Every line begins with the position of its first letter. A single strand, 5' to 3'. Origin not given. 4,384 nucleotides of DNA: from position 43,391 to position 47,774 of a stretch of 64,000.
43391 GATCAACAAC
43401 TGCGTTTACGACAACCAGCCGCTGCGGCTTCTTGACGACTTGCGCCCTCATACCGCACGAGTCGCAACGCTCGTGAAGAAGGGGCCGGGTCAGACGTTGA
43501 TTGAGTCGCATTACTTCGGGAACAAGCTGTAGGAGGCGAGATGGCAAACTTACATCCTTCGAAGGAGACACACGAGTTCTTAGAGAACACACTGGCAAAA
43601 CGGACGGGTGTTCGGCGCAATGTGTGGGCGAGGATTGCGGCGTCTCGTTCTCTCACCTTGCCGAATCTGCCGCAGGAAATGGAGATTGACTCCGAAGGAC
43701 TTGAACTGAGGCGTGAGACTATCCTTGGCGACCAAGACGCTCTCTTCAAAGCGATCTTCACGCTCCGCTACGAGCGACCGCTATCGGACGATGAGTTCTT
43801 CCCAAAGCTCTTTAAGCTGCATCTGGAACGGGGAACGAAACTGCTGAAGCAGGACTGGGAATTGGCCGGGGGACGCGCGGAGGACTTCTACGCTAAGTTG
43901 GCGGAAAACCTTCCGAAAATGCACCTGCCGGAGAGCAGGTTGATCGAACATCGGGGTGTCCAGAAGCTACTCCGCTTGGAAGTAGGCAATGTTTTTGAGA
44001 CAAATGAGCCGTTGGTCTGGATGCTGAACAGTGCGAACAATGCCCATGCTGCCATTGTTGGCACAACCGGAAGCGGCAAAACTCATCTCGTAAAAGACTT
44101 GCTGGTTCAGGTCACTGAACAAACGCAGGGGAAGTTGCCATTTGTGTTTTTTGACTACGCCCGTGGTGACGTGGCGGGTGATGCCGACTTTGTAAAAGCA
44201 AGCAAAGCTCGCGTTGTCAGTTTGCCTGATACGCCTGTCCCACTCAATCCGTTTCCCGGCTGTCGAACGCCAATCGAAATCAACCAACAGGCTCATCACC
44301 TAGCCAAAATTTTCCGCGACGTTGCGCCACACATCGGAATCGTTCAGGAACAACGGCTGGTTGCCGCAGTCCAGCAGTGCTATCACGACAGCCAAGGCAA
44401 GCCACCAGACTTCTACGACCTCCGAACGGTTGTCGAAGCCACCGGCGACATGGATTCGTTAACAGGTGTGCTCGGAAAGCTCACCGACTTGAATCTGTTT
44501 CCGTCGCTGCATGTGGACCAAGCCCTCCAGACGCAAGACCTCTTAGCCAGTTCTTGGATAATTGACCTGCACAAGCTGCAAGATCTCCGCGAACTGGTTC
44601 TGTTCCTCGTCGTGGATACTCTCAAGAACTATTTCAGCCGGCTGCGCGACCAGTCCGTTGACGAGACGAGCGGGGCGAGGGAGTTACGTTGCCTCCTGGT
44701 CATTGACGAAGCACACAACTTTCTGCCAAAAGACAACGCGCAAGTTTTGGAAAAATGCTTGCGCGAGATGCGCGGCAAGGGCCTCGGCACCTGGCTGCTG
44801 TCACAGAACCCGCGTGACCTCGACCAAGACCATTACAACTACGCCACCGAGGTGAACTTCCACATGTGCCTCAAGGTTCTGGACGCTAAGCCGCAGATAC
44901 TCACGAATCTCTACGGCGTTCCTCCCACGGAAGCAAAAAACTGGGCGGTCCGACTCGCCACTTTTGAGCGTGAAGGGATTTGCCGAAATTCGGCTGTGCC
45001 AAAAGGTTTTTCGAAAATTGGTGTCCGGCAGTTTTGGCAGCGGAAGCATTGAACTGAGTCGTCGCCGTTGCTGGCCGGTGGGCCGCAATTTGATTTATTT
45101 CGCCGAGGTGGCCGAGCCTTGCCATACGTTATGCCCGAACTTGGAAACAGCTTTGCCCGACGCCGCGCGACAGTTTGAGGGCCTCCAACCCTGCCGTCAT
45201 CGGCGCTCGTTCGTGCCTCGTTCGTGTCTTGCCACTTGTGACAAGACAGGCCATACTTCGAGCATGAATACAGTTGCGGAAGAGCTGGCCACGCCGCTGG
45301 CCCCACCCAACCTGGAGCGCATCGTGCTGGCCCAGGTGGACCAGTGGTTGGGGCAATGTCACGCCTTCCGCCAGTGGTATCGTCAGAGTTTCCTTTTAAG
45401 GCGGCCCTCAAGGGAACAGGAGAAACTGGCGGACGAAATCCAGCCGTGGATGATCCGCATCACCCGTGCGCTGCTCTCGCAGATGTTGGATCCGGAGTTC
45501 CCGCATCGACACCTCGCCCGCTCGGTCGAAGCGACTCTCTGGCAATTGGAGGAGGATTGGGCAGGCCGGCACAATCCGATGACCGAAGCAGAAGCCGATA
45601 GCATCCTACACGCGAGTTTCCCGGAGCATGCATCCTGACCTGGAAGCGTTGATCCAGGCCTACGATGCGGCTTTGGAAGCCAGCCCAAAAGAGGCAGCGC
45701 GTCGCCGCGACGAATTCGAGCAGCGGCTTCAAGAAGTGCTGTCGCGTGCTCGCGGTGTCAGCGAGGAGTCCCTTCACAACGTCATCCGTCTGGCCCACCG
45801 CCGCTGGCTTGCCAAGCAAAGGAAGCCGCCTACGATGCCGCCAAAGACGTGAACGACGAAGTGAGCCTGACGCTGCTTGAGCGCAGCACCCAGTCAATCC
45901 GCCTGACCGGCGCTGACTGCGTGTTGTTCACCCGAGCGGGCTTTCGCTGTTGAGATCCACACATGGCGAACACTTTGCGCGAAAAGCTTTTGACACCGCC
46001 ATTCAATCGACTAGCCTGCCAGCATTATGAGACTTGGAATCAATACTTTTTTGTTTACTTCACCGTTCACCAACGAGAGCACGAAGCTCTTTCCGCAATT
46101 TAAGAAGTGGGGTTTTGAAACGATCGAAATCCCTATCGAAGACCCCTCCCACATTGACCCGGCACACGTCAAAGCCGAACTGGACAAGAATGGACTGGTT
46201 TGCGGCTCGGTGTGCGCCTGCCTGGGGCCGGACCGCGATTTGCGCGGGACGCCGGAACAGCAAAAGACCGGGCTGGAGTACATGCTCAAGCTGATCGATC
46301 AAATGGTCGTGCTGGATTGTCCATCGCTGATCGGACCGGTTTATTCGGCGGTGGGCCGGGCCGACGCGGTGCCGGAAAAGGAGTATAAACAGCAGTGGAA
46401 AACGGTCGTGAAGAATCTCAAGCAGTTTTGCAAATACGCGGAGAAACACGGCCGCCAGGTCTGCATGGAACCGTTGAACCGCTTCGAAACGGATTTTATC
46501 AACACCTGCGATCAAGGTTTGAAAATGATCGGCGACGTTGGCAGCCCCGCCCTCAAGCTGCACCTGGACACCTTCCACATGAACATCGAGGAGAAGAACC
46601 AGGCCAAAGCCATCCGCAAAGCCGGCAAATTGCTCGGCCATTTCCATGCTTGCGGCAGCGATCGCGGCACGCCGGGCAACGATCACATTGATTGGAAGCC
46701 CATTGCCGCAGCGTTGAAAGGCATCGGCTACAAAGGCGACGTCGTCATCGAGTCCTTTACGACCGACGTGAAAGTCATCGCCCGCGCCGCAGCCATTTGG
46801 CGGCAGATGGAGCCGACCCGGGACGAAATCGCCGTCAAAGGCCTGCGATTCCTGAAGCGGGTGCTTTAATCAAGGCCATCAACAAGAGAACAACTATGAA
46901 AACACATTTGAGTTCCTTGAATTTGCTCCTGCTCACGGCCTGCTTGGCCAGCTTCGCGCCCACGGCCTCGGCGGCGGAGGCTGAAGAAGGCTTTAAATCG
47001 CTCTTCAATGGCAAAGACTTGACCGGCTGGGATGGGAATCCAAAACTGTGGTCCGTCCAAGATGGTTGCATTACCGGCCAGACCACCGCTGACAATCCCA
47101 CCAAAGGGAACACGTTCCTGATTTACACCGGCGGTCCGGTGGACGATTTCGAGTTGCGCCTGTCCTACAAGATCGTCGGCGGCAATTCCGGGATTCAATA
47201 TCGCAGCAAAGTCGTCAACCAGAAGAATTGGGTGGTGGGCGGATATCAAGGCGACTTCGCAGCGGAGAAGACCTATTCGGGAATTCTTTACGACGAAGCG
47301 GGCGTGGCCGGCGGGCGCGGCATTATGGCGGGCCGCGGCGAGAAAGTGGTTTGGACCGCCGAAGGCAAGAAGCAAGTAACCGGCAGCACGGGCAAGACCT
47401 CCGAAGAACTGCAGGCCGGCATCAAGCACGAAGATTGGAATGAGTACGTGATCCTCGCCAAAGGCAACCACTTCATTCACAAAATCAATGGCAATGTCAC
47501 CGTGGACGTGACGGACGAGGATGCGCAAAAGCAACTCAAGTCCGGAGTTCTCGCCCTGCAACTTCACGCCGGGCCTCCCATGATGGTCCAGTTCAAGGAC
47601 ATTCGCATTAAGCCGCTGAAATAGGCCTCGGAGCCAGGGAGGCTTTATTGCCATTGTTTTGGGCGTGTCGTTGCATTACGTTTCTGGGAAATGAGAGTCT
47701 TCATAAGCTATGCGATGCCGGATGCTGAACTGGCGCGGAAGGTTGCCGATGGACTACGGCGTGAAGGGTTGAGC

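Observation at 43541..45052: DndE-like DNA-binding domain fused to a HerA/FtsK-type hexameric-translocase ATPase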

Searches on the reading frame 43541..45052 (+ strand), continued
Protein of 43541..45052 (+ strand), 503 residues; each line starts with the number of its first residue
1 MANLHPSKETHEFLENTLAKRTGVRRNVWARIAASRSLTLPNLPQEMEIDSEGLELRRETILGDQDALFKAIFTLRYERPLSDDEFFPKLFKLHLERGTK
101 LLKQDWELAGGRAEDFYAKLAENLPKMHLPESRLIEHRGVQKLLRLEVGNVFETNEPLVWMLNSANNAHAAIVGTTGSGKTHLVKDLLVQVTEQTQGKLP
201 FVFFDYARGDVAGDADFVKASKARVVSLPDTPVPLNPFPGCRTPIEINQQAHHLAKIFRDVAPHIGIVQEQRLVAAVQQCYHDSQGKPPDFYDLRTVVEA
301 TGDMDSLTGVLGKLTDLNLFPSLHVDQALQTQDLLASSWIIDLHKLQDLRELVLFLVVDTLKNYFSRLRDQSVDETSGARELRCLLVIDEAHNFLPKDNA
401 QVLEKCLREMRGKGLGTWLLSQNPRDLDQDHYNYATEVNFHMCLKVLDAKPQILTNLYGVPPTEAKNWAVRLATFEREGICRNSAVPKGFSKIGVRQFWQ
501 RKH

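Call 78: search_protein_families(library=padloc, proteins=[L056:1044-3830:+, L056:3796-5193:+, L056:5190-5828:+, L056:5994-7976:+, L056:7989-9515:+, L056:9618-12998:+, L076:10422-13616:+], max_evalue=0.00001)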
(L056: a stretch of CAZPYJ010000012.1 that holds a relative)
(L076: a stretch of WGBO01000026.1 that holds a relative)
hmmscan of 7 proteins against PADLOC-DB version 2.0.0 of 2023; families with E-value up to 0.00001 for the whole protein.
L056:1044-3830:+ (928 aa): 46 families (the best 25 are shown)
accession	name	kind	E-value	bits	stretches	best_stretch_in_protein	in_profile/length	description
PDLC03034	MTase_I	-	1.4e-146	487.5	1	72-602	52-588/672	Type I methyltransferase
PDLC03318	MTase_II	-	7.2e-60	201.1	1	157-612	144-639/723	Type II methyltransferase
PDLC03018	MTase_I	-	2.7e-46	156.3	2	75-382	22-351/749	Type I methyltransferase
PDLC03021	MTase_I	-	1.3e-40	137.7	2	461-600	252-380/491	Type I methyltransferase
PDLC03030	MTase_I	-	9.7e-37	124.7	2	75-429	48-429/670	Type I methyltransferase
PDLC03026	MTase_I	-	1.2e-32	111.8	2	233-405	29-212/487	Type I methyltransferase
PDLC03218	MTase_II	-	1.3e-32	111.1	2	484-610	372-492/532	Type II methyltransferase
PDLC04134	mad2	-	8.2e-29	98.8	1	78-597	5-445/492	mads_2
PDLC03025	MTase_I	-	4.4e-28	96.3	2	483-740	267-492/569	Type I methyltransferase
PDLC03317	MTase_II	-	4e-22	76.4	2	481-597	422-530/831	Type II methyltransferase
PDLC03357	MTase_II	-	1.5e-21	74.5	1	475-615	215-350/620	Type II methyltransferase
PDLC03624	REase_MTase_IIG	-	5.2e-19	65.6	1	320-615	401-664/1271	Type IIG restriction enzyme-methyltransferase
PDLC03031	MTase_I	-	7.1e-18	62.2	2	323-379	167-226/834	Type I methyltransferase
PDLC03311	MTase_II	-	6.3e-17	59.4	1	484-598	101-209/464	Type II methyltransferase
PDLC03033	MTase_I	-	2.3e-14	51.3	1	484-602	302-426/541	Type I methyltransferase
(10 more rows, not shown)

L056:3796-5193:+ (465 aa): 39 families (the best 25 are shown)
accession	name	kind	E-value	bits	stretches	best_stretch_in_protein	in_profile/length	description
PDLC03181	Specificity_I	-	1.7e-27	94.2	1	105-462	87-439/454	Type I specificity subunit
PDLC03197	Specificity_I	-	5.7e-27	92.6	1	236-461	224-444/459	Type I specificity subunit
PDLC03095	Specificity_I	-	1.2e-19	68.4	1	122-460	124-462/473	Type I specificity subunit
PDLC04137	mad5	-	9.8e-17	59.2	1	102-459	58-391/392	mads_5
PDLC03105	Specificity_I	-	1.4e-15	55.7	1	297-459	263-421/448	Type I specificity subunit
PDLC03179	Specificity_I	-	4e-15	53.7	1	302-457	425-579/589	Type I specificity subunit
PDLC03089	Specificity_I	-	4.5e-15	53.7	1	296-420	28-152/446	Type I specificity subunit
PDLC03079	Specificity_I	-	3.3e-14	50.9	1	101-457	80-434/470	Type I specificity subunit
PDLC03069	Specificity_I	-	1.1e-13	49.1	1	63-188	12-137/387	Type I specificity subunit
PDLC03086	Specificity_I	-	1.4e-13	48.6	1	291-449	28-189/458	Type I specificity subunit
PDLC03168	Specificity_I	-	9e-13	46.5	1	299-452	30-184/459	Type I specificity subunit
PDLC03169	Specificity_I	-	4.9e-12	44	1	296-429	243-378/461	Type I specificity subunit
PDLC03076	Specificity_I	-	5.9e-12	43.6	1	267-422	309-465/488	Type I specificity subunit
PDLC03072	Specificity_I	-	1.3e-11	42.2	1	300-459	265-423/448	Type I specificity subunit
PDLC03077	Specificity_I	-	1.5e-10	39.3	1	266-427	207-368/417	Type I specificity subunit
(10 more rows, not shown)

L056:5190-5828:+ (212 aa): 2 families
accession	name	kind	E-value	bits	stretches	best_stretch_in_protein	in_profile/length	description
PDLC04921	PDC-S14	-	3.5e-16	57.3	1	97-209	167-275/280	-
PDLC03216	MTase_II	-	1.8e-08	31.8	1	94-208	253-361/364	Type II methyltransferase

L056:5994-7976:+ (660 aa): 62 families (the best 25 are shown)
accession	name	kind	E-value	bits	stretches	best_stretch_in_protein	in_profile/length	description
PDLC02668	DndD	-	3.7e-132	440.5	1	1-659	1-659/659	DndD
PDLC02756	PbeC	-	5.9e-126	420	1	1-644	1-643/643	PbeC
PDLC02667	DndD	-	3.3e-125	417.4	1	1-659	1-656/657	DndD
PDLC02663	DndD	-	2.1e-122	408.2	1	1-659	1-672/675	DndD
PDLC02740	PbeC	-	3.1e-109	364.6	1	1-647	1-644/648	PbeC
PDLC02731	PbeC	-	2.2e-104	348.6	1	1-643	1-642/645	PbeC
PDLC02735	PbeC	-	3e-81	272.1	1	1-636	1-644/652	PbeC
PDLC02665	DndD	-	5.1e-72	241.5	1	1-658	1-645/645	DndD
PDLC02666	DndD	-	1.1e-64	217.2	1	1-659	1-665/665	DndD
PDLC02754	PbeC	-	5.9e-64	214.8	1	3-647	3-642/646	PbeC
PDLC02736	PbeC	-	7.5e-62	207.8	2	58-639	78-667/685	PbeC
PDLC02733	PbeC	-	1.1e-53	180.7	1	3-647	3-670/672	PbeC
PDLC02664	DndD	-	4.7e-51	172.1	2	475-658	478-661/662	DndD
PDLC02752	PbeC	-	1.1e-50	171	1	28-644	25-633/644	PbeC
PDLC02716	PbeC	-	1.7e-46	156.9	1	1-638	1-627/639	PbeC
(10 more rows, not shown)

L056:7989-9515:+ (508 aa): 14 families
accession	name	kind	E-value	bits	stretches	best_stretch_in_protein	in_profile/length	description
PDLC02684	DndH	-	3.3e-43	145.6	1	132-505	1333-1713/1715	DndH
PDLC02685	DndH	-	1.1e-38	130.7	1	133-480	1301-1653/1678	DndH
PDLC02679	DndH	-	2.2e-32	109.6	1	130-468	1323-1670/1711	DndH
PDLC02682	DndH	-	3.1e-31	105.7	1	133-505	1304-1683/1686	DndH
PDLC02681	DndH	-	8e-25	84.6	1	136-472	1251-1595/1631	DndH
PDLC04140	mad8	-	3.4e-20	70.8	1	157-434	18-239/314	mads_8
PDLC02680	DndH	-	9.7e-17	57.5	1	185-484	1254-1545/1567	DndH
PDLC04097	HerA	-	1.8e-10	38.1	1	137-254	134-257/618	-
PDLC04105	HerA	-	3.3e-10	37.2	0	379-433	414-473/576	-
PDLC04102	HerA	-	3.7e-09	33.5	1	343-431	464-555/654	-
PDLC02683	DndH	-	4.3e-09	32.8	1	339-504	1220-1384/1389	DndH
PDLC01055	HerA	-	8.5e-09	32.7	0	348-438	385-473/532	Type III coevolved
PDLC04100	HerA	-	5.1e-07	26.7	0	133-209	133-204/580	-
PDLC02185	HerA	-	5.1e-06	23.5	0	135-209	135-205/585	-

L056:9618-12998:+ (1126 aa): 0 families

L076:10422-13616:+ (1064 aa): 0 families

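Call 79: find_encoding_contigs(protein=window:43541-45052:+, flank=3000, max_places=4)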
Protein window:43541-45052:+ (503 aa): 6 contigs read that carry it; 4 places shown.
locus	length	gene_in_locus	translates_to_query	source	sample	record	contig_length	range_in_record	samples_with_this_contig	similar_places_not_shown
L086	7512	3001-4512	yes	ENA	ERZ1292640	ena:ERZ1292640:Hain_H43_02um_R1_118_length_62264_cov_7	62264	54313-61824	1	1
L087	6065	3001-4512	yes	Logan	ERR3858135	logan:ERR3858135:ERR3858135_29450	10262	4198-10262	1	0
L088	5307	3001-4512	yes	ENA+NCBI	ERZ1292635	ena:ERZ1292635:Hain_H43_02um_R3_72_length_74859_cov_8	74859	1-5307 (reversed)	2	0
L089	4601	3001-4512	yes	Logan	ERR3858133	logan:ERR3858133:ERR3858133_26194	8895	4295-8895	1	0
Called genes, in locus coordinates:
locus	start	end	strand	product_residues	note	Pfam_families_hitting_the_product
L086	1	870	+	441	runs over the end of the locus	PF01507:PAPS_reduct, PF20306:Sp-DndD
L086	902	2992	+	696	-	PF13175:AAA_15 (faint), PF13476:AAA_23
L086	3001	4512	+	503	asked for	PF08870:DndE, PF01935:DUF87 (weak), PF05872:HerA_C (faint), PF10412:TrwB_AAD_bind (faint), PF13401:AAA_22 (faint)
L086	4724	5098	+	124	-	-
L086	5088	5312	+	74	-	-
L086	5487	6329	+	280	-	PF01261:AP_endonuc_2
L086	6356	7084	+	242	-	PF06439:3keto-disac_hyd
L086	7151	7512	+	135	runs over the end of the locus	PF01582:TIR (weak), PF08937:ThsB_TIR (weak), PF13676:TIR_2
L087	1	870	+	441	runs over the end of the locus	PF01507:PAPS_reduct, PF20306:Sp-DndD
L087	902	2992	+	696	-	PF13175:AAA_15 (faint), PF13476:AAA_23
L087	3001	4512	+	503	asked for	PF08870:DndE, PF01935:DUF87 (weak), PF05872:HerA_C (faint), PF10412:TrwB_AAD_bind (faint), PF13401:AAA_22 (faint)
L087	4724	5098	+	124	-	-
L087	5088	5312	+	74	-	-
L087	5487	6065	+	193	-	?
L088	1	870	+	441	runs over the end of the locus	PF01507:PAPS_reduct, PF20306:Sp-DndD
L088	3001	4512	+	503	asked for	PF08870:DndE, PF01935:DUF87 (weak), PF05872:HerA_C (faint), PF10412:TrwB_AAD_bind (faint), PF13401:AAA_22 (faint)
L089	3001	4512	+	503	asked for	PF08870:DndE, PF01935:DUF87 (weak), PF05872:HerA_C (faint), PF10412:TrwB_AAD_bind (faint), PF13401:AAA_22 (faint)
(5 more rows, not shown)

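Call 80: find_encoding_contigs(protein=P0001, flank=5000, max_places=3)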
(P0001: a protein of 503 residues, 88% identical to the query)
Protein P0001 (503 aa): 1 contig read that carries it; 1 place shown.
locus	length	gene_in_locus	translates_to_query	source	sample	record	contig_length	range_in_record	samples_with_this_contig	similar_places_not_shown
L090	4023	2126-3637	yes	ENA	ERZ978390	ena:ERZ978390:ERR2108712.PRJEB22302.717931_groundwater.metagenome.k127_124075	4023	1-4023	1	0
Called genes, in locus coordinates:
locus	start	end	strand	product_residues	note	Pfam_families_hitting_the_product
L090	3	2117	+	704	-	?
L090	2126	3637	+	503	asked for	PF08870:DndE, PF01935:DUF87 (weak), PF05872:HerA_C (faint), PF10412:TrwB_AAD_bind (faint), PF13401:AAA_22 (faint)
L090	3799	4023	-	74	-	?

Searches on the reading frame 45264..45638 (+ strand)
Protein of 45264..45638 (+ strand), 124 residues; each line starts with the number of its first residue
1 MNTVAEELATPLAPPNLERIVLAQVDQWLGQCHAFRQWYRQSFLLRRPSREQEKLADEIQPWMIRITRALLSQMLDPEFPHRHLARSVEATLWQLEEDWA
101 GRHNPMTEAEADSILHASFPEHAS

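Call 82: search_protein_families(library=pfam, proteins=[window:45264-45638:+], max_evalue=0.01)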
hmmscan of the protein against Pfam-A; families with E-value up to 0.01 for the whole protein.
window:45264-45638:+ (124 aa): 0 families

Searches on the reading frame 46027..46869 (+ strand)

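Call 3: search_protein_families(library=pfam, proteins=[window:46027-46869:+], max_evalue=0.01)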
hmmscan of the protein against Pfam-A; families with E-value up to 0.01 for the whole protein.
window:46027-46869:+ (280 aa): 1 family
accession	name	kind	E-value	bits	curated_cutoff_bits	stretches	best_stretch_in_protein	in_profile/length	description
PF01261.30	AP_endonuc_2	-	2.5e-37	129.3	31.1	1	25-278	4-248/249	Xylose isomerase-like TIM barrel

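Call 4: search_protein_families(library=ncbifam, proteins=[window:46027-46869:+], max_evalue=0.01)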
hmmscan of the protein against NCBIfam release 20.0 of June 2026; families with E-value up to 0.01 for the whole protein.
window:46027-46869:+ (280 aa): 10 families
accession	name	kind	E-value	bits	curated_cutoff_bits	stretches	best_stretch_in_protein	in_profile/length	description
NF051856.1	PsicseEpim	equivalog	2.3e-52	178.6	300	1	1-267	1-269/287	D-psicose 3-epimerase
NF041099.2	keto_glucon_epim_IolO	equivalog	1.9e-38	132.4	300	1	20-243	25-246/269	5-keto-L-gluconate epimerase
TIGR03234.1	OH-pyruv-isom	equivalog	1.8e-18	66.8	353.45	1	22-242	20-239/254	hydroxypyruvate isomerase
NF043033.1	OxoTetrIsom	equivalog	1.2e-14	54.7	325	1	27-242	26-236/251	2-oxo-tetronate isomerase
NF007444.0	PRK09997.1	equivalog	2.7e-11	43.4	465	1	121-242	116-240/258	hydroxypyruvate isomerase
NF007360.0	PRK09856.1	equivalog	5.7e-11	42.4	305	1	94-246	94-251/276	fructoselysine 3-epimerase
TIGR04379.1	myo_inos_iolE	equivalog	1.2e-07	31.6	290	1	23-208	30-209/290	myo-inosose-2 dehydratase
NF009688.0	PRK13209.1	subfamily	3.2e-05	23.1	317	1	120-249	129-260/286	L-ribulose-5-phosphate 3-epimerase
NF007441.0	PRK09989.1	equivalog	9e-05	22.4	412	1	113-242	107-240/258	HPr family phosphocarrier protein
NF009689.0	PRK13210.1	subfamily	0.00023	20.4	200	1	118-249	123-262/286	L-ribulose-5-phosphate 3-epimerase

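Call 5: search_protein_families(library=padloc, proteins=[window:46027-46869:+], max_evalue=0.01)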
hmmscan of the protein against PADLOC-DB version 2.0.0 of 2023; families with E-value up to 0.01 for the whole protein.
window:46027-46869:+ (280 aa): 0 families

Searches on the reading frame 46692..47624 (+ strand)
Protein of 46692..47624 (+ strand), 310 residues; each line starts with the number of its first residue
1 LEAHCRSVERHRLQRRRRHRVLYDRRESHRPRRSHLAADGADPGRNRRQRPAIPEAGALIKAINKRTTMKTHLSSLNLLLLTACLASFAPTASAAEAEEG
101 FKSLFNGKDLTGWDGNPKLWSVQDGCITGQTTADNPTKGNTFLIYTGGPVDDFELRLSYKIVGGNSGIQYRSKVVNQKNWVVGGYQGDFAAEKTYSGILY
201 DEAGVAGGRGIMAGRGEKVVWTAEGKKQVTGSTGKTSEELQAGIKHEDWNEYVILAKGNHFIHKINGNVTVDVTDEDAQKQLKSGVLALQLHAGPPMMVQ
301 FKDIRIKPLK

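Call 3: search_protein_families(library=pfam, proteins=[window:46692-47624:+], max_evalue=0.01)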
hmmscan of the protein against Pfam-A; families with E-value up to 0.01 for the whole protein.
window:46692-47624:+ (310 aa): 1 family
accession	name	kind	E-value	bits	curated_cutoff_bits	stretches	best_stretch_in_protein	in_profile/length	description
PF06439.18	3keto-disac_hyd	-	7.4e-39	134.2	26.8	1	100-307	1-187/187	3-keto-disaccharide hydrolase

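Call 4: search_protein_families(library=ncbifam, proteins=[window:46692-47624:+], max_evalue=0.01)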
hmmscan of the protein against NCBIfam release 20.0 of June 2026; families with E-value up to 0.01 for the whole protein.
window:46692-47624:+ (310 aa): 0 families

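Call 5: search_protein_families(library=padloc, proteins=[window:46692-47624:+], max_evalue=0.01)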
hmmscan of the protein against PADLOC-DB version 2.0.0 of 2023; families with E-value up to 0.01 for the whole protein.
window:46692-47624:+ (310 aa): 0 families
